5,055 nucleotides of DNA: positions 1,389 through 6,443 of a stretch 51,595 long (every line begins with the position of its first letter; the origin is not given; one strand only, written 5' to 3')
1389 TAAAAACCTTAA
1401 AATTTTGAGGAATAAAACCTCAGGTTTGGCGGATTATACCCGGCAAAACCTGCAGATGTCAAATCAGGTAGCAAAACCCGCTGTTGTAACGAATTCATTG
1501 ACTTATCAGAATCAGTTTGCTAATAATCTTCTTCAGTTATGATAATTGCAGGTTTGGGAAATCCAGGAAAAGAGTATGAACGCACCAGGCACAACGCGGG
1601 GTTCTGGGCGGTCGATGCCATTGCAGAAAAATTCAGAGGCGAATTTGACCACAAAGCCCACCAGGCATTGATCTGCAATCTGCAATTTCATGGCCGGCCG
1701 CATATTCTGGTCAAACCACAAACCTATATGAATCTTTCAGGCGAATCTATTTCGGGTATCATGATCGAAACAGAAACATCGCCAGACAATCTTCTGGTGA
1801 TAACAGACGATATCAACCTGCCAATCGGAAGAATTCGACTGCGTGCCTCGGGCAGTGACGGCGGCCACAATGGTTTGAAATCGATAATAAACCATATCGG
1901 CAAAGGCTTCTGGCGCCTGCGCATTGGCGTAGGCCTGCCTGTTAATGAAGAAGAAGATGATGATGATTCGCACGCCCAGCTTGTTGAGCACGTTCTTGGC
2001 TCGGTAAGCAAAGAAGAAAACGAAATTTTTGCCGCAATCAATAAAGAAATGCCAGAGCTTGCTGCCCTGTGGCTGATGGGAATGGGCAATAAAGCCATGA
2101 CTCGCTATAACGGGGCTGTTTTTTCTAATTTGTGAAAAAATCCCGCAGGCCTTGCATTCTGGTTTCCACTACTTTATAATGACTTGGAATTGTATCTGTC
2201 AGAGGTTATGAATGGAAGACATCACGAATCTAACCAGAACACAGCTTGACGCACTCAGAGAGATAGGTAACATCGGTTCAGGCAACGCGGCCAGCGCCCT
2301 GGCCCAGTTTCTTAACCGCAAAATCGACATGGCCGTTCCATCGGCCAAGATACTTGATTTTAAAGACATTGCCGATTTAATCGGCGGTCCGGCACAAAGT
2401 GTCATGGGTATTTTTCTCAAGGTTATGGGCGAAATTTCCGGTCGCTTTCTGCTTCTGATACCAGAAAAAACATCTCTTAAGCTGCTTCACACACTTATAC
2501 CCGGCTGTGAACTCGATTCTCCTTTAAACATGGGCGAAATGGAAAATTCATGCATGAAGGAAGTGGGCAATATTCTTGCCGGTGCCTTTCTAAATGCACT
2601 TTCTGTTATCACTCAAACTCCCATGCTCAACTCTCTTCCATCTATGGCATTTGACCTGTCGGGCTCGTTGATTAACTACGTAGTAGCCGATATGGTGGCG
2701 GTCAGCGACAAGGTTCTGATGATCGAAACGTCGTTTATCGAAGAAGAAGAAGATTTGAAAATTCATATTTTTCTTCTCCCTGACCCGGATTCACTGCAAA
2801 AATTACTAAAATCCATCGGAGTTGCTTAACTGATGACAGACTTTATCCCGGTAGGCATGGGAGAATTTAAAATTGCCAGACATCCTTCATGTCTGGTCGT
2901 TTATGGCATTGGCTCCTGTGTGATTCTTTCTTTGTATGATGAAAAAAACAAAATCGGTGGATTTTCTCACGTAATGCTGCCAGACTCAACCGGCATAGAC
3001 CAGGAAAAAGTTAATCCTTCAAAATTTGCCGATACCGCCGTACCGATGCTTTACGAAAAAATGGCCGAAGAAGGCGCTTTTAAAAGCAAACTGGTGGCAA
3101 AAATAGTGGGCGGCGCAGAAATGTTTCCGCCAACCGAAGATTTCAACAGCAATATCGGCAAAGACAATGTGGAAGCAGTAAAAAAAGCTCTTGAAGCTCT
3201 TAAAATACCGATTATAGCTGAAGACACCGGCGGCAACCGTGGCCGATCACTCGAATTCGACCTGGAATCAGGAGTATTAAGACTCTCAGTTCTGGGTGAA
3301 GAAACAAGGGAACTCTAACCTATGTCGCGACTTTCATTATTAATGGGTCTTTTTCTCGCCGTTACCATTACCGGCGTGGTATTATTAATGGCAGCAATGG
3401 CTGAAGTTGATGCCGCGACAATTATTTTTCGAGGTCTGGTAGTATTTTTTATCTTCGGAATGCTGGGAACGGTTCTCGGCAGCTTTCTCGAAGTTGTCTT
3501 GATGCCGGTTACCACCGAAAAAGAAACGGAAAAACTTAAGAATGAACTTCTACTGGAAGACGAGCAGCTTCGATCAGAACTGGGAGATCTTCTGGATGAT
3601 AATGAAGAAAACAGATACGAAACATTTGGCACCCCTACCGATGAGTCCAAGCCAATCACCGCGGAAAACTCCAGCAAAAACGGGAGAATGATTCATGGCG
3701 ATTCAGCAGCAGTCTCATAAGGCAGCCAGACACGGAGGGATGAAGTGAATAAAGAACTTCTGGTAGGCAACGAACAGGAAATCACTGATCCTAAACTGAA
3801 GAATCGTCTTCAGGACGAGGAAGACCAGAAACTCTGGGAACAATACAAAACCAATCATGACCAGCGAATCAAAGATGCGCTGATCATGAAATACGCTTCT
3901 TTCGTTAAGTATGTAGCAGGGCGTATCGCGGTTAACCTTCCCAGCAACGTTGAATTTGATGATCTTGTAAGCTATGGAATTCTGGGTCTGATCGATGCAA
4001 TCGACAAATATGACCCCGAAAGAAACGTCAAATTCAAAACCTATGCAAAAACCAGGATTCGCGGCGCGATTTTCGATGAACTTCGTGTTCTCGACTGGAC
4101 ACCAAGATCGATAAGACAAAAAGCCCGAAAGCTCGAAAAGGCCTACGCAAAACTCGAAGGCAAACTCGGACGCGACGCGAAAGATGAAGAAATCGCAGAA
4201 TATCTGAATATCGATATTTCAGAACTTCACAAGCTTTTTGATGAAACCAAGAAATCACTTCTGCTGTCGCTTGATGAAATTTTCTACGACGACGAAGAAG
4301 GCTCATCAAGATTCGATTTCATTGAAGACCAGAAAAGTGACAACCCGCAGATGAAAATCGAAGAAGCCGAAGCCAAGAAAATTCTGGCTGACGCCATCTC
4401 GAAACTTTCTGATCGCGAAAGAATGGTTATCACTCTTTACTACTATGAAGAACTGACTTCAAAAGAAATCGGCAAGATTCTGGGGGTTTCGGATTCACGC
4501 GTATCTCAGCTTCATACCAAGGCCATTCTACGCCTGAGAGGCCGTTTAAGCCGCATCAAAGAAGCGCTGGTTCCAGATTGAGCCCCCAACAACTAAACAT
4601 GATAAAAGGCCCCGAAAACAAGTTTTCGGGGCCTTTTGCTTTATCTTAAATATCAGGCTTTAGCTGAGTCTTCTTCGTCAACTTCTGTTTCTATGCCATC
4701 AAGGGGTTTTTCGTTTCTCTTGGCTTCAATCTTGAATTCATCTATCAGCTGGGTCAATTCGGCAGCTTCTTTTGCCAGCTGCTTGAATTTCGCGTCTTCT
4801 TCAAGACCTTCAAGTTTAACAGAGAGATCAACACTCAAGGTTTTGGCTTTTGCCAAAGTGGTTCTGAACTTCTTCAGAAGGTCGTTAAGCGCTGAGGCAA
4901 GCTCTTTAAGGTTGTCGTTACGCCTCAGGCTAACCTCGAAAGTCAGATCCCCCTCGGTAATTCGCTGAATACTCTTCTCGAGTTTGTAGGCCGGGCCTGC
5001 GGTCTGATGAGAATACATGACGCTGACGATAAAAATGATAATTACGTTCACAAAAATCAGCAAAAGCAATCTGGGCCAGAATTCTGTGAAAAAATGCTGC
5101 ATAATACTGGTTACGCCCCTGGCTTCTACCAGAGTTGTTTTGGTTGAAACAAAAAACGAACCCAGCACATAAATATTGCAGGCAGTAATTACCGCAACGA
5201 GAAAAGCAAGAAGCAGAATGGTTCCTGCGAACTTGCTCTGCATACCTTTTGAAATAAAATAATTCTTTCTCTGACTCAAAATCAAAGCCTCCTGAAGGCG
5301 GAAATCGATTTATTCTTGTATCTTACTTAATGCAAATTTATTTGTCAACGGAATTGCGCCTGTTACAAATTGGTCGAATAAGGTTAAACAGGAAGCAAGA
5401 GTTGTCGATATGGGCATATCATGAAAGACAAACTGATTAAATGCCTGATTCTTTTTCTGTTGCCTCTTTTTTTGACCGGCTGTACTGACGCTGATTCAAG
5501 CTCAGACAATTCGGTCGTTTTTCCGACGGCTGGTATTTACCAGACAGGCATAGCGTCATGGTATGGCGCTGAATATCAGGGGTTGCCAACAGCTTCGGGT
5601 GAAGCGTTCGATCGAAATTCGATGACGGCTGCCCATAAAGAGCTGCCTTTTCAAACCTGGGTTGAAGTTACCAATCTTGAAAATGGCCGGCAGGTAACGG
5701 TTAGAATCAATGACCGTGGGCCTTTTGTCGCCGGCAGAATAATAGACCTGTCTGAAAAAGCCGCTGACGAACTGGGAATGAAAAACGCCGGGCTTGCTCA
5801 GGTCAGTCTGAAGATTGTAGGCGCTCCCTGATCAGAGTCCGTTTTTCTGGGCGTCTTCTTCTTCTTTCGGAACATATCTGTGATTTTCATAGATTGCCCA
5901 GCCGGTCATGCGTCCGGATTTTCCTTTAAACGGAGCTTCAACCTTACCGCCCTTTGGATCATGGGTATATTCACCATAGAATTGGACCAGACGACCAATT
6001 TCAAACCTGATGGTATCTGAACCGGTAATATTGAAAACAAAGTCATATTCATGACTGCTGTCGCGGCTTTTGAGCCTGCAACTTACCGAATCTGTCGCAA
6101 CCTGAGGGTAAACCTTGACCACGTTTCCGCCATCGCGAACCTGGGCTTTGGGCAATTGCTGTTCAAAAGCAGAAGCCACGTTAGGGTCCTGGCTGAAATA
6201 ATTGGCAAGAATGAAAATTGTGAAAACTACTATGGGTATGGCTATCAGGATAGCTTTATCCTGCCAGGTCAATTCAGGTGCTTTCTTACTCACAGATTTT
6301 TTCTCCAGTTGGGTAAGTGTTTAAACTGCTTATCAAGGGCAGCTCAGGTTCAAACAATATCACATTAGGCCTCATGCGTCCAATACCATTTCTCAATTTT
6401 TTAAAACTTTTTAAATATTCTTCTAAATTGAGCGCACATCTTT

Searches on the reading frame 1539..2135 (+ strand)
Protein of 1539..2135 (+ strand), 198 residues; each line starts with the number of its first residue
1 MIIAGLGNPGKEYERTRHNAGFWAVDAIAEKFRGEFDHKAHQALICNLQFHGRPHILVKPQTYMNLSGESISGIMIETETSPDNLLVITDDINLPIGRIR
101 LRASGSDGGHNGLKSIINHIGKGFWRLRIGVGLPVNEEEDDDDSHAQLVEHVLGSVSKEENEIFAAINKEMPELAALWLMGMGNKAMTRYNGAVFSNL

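Call 47: search_protein_families(library=pfam, proteins=[window:1539-2135:+], max_evalue=0.01)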
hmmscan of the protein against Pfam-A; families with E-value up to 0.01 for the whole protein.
window:1539-2135:+ (198 aa): 1 family
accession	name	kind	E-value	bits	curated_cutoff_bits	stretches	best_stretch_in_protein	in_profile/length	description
PF01195.25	Pept_tRNA_hydro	-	2.8e-59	200.5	27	1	2-191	1-183/183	Peptidyl-tRNA hydrolase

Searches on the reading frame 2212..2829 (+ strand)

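Call 47: search_protein_families(library=pfam, proteins=[window:2212-2829:+], max_evalue=0.01)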
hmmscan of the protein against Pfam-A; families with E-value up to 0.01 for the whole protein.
window:2212-2829:+ (205 aa): 2 families
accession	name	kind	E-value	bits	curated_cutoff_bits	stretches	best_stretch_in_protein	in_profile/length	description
PF04509.17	CheC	-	2.6e-21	75.7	22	2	11-46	2-37/38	CheC-like family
PF13690.11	CheX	-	4.2e-09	36.8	27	1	69-145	5-72/94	Chemotaxis phosphatase CheX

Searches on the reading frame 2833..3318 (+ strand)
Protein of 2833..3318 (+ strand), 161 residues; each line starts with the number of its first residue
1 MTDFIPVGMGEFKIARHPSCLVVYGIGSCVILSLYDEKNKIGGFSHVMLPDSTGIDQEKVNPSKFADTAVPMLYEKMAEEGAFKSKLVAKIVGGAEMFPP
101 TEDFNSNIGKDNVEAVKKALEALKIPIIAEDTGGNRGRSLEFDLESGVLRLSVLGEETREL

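Call 47: search_protein_families(library=pfam, proteins=[window:2833-3318:+], max_evalue=0.01)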
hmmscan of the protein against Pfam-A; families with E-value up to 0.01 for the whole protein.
window:2833-3318:+ (161 aa): 1 family
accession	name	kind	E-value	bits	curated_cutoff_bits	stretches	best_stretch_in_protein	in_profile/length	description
PF03975.18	CheD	-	1.9e-32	112.1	25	1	48-150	1-105/108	CheD chemotactic sensory transduction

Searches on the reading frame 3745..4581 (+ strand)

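Call 47: search_protein_families(library=pfam, proteins=[window:3745-4581:+], max_evalue=0.01)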
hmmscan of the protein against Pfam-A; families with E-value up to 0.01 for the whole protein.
window:3745-4581:+ (278 aa): 7 families
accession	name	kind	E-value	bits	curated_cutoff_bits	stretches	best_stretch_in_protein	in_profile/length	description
PF04545.22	Sigma70_r4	-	2e-19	69.3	24.1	1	217-265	1-49/50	Sigma-70, region 4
PF04542.20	Sigma70_r2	-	1e-17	64.1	24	1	46-118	1-70/71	Sigma-70 region 2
PF08281.18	Sigma70_r4_2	-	2.6e-13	49.8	25.7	1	213-264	3-54/54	Sigma-70, region 4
PF04539.22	Sigma70_r3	-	5.9e-13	49.2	25.3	1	126-203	2-76/78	Sigma-70 region 3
PF22233.2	PhyR_sigma-like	-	0.0011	19.1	27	0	231-261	14-44/50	Response regulator PhyR, sigma-like domain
PF13384.12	HTH_23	-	0.0049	17.1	24.6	0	221-256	2-37/50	Homeodomain-like domain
PF00196.25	GerE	-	0.0073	16.4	23.5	0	220-254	2-35/57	Bacterial regulatory proteins, luxR family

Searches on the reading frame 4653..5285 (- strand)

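Call 47: search_protein_families(library=pfam, proteins=[window:4653-5285:-], max_evalue=0.01)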
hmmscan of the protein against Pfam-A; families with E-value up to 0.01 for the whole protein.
window:4653-5285:- (210 aa): 1 family
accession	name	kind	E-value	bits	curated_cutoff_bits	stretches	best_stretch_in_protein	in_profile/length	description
PF00672.30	HAMP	-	0.00036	21.2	25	1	101-139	12-50/53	HAMP domain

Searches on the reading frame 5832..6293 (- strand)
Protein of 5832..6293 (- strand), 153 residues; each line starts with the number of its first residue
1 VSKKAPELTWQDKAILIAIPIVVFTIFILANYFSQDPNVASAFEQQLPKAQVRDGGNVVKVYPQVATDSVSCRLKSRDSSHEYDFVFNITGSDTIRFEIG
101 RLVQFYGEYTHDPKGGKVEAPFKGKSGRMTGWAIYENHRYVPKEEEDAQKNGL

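Call 47: search_protein_families(library=pfam, proteins=[window:5832-6293:-], max_evalue=0.01)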
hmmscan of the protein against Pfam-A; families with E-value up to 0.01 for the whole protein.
window:5832-6293:- (153 aa): 1 family
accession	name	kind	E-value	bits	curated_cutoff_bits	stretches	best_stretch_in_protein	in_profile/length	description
PF11948.15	DUF3465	-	2.5e-08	34.3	25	1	22-140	2-123/124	Protein of unknown function (DUF3465)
